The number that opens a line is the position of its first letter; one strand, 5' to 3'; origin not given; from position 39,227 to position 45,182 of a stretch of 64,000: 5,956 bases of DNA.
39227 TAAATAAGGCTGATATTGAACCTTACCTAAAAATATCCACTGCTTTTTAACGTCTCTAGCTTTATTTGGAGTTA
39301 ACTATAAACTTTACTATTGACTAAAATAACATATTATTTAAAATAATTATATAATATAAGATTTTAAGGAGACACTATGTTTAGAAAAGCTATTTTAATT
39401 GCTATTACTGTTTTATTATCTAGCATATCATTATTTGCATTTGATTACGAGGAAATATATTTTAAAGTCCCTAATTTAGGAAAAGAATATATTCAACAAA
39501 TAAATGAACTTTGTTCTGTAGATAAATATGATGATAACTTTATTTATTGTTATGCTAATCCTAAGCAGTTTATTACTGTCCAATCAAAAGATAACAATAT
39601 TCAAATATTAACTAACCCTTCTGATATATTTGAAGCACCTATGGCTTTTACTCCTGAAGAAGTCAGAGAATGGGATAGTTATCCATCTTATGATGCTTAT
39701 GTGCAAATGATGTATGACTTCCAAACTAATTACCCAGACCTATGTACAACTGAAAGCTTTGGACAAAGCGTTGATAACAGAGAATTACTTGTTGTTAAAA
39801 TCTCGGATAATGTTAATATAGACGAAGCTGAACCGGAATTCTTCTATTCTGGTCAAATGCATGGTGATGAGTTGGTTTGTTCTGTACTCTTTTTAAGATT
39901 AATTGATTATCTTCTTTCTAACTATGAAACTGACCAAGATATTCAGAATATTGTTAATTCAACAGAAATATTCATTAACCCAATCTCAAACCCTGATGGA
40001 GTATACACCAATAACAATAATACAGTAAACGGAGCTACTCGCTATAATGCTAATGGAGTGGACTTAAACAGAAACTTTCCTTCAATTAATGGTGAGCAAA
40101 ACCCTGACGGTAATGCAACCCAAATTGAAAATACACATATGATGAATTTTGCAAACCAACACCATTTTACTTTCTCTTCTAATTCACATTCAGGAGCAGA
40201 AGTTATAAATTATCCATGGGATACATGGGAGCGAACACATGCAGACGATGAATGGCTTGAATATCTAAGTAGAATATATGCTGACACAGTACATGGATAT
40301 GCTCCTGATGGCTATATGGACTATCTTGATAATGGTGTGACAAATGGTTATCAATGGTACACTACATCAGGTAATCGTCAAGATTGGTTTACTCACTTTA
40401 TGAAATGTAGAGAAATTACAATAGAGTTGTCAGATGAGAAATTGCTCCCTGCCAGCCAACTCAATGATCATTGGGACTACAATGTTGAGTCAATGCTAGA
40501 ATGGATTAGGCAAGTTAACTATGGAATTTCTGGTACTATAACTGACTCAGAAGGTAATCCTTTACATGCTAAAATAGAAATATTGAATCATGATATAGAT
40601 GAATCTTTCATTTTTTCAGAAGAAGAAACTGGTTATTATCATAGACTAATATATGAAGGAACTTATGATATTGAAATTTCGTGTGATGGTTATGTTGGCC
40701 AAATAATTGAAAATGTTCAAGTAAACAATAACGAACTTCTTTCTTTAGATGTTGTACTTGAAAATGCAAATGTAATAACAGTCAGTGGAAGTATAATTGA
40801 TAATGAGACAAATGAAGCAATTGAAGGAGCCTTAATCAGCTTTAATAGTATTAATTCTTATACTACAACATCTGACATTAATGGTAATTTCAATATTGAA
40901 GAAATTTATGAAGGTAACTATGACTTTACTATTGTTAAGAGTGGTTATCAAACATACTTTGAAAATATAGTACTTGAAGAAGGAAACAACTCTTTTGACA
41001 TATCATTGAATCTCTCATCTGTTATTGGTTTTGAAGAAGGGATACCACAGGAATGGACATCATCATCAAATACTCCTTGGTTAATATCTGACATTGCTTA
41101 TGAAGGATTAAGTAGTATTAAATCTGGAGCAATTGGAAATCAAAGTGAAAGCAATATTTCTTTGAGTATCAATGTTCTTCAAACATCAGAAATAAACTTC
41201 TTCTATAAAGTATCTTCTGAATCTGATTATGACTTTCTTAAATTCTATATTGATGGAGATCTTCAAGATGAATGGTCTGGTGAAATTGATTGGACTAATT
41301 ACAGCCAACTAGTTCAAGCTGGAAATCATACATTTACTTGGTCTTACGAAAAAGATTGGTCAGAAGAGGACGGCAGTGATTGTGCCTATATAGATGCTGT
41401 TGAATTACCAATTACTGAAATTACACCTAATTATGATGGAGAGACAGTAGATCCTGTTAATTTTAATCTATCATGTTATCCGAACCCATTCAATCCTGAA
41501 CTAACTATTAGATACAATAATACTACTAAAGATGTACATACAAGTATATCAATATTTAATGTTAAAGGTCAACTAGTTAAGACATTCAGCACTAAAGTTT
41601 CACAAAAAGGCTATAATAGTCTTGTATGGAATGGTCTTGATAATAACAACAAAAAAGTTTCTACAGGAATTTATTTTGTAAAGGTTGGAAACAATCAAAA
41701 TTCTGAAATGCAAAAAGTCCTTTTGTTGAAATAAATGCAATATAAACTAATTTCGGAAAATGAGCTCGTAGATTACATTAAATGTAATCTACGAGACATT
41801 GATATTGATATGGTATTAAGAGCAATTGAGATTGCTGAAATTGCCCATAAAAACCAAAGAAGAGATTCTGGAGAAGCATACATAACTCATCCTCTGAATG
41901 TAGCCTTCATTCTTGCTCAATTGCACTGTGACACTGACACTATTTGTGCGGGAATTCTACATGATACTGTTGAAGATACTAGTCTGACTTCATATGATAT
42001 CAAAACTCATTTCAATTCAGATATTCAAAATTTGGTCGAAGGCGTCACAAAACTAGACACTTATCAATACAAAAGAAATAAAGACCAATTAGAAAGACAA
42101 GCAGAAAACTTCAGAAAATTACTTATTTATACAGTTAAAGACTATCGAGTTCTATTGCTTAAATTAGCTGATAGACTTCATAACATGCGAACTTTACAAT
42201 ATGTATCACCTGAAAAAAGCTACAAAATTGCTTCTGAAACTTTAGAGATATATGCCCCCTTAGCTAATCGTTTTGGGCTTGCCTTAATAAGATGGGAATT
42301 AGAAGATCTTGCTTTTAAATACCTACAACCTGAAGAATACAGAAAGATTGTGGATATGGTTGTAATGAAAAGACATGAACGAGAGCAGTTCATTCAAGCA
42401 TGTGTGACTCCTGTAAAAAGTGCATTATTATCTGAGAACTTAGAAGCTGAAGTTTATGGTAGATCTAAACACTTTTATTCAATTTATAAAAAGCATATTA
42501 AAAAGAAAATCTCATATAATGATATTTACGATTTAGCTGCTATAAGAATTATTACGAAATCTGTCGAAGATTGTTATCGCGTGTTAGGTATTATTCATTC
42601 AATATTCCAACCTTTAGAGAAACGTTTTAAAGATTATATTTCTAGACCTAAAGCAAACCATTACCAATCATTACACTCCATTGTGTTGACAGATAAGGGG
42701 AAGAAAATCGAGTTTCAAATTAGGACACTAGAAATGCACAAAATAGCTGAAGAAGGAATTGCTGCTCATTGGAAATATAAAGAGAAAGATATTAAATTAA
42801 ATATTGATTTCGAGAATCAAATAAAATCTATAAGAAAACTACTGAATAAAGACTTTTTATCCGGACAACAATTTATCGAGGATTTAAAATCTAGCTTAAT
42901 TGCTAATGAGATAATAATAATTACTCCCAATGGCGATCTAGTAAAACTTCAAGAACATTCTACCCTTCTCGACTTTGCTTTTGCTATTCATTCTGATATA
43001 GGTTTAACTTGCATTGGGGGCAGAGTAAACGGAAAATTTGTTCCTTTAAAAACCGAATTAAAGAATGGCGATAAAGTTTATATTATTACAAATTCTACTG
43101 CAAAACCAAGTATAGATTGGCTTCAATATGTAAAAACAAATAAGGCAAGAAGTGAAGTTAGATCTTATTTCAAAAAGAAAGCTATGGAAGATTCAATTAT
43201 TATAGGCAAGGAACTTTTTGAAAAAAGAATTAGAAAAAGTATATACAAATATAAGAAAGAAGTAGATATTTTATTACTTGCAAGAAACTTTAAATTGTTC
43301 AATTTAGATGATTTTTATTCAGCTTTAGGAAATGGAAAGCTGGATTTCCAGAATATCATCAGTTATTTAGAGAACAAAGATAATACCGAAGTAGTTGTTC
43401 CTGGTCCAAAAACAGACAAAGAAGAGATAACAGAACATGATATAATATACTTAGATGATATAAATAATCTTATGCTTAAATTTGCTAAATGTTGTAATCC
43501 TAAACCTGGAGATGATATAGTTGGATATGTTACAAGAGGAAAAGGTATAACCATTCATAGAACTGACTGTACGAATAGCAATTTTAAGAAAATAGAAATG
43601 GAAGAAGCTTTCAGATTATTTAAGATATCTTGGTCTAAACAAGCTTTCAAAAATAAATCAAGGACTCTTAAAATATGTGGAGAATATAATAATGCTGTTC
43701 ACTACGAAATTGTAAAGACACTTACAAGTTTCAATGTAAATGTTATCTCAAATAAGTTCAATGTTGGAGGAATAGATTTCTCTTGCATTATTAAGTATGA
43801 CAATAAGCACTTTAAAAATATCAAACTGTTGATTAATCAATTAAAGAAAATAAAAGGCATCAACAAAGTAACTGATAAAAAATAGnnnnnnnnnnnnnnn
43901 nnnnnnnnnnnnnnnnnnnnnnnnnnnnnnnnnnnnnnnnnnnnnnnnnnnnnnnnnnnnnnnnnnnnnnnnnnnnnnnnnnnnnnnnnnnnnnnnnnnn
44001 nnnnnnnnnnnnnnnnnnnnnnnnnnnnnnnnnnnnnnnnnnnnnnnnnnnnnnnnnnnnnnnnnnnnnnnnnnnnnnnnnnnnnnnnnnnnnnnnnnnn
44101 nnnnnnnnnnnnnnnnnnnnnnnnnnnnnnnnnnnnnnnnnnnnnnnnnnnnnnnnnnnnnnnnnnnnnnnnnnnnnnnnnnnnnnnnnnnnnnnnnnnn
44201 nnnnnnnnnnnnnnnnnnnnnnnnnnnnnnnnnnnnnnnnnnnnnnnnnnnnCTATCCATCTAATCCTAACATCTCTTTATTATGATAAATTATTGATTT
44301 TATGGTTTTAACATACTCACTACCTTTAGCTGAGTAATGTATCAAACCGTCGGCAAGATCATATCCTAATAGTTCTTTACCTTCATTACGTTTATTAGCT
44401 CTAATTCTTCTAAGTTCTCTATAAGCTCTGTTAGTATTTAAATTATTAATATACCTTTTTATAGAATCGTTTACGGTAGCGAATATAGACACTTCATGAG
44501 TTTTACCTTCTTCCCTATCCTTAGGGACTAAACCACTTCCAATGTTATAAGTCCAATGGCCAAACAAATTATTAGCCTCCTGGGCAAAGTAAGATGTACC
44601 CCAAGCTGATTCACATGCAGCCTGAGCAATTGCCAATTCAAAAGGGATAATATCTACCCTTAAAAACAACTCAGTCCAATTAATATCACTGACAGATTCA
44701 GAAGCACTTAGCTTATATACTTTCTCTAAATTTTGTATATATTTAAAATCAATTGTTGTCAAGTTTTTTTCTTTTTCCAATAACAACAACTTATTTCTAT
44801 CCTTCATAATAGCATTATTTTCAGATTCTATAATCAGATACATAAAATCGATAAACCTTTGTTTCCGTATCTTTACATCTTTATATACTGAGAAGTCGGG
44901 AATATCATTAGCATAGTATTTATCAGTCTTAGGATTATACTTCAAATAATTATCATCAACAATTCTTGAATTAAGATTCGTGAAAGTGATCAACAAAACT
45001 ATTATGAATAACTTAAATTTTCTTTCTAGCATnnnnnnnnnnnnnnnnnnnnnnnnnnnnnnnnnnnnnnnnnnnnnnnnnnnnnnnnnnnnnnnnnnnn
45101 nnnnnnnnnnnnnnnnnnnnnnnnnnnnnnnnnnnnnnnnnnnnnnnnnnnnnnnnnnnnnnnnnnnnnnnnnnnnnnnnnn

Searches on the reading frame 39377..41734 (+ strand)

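Call 13: search_protein_families(library=pfam, max_evalue=0.000001, proteins=[window:39377-41734:+])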
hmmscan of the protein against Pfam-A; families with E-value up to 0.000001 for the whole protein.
window:39377-41734:+ (785 aa): 5 families
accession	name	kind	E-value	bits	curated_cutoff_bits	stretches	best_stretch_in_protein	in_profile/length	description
PF00246.29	Peptidase_M14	-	3e-59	201.4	21.6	1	109-371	2-285/286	Zinc carboxypeptidase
PF13620.12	CarboxypepD_reg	-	1.9e-20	73.4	32.3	2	468-539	1-75/82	Carboxypeptidase regulatory-like domain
PF13715.12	CarbopepD_reg_2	-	2.7e-13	50.2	32.2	1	469-544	1-76/88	CarboxypepD_reg-like domain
PF18962.6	Por_Secre_tail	-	2e-10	41.3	27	1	701-782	2-74/75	Secretion system C-terminal sorting domain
PF13860.13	FlgD_ig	-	5e-10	39.7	27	1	711-773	14-76/79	FlgD Ig-like domain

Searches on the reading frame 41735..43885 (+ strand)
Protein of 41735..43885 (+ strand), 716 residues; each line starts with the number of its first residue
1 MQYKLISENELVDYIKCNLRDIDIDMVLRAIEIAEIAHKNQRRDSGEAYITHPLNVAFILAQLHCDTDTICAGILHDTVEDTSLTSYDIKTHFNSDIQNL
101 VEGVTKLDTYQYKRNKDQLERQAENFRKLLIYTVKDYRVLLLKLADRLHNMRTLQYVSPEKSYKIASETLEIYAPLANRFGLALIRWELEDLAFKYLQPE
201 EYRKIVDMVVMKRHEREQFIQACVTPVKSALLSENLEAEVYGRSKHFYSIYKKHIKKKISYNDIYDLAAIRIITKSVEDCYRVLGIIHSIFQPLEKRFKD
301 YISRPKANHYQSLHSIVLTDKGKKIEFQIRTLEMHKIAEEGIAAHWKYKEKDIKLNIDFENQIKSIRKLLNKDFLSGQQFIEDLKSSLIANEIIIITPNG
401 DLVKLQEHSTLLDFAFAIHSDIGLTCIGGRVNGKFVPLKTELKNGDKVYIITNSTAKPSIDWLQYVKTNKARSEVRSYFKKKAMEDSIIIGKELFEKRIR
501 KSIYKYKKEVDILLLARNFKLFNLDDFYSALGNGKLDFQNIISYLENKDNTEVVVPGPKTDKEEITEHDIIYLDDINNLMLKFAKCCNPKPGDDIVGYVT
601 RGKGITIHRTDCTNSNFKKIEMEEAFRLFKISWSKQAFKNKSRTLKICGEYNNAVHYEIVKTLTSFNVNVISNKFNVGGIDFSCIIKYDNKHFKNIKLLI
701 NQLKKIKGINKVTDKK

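Call 13: search_protein_families(library=pfam, max_evalue=0.000001, proteins=[window:41735-43885:+])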
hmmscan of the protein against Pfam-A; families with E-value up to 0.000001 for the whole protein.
window:41735-43885:+ (716 aa): 5 families
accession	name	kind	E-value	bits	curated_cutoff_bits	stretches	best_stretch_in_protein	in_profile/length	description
PF13328.12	HD_4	-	1.4e-46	158.5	27.2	1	30-182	1-155/156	HD domain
PF04607.23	RelA_SpoT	-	6.6e-40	136.4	27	1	242-351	1-111/113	Region found in RelA / SpoT proteins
PF02824.27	TGS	-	1.7e-17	63.6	22.2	1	393-452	1-60/60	TGS domain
PF01966.28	HD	-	1.4e-10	42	22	1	49-151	1-116/116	HD domain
PF19296.4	RelA_AH_RIS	-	8.7e-09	36.2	23.8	0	466-551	4-88/185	RelA/SpoT, AH and RIS domains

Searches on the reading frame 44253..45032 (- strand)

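Call 13: search_protein_families(library=pfam, max_evalue=0.000001, proteins=[window:44253-45032:-])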
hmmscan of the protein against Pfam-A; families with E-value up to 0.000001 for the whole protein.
window:44253-45032:- (259 aa): 1 family
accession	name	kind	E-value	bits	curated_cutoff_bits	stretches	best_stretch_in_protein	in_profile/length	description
PF01832.25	Glucosaminidase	-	4.3e-16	60.1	30.2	1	125-252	10-122/123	Mannosyl-glycoprotein endo-beta-N-acetylglucosaminidase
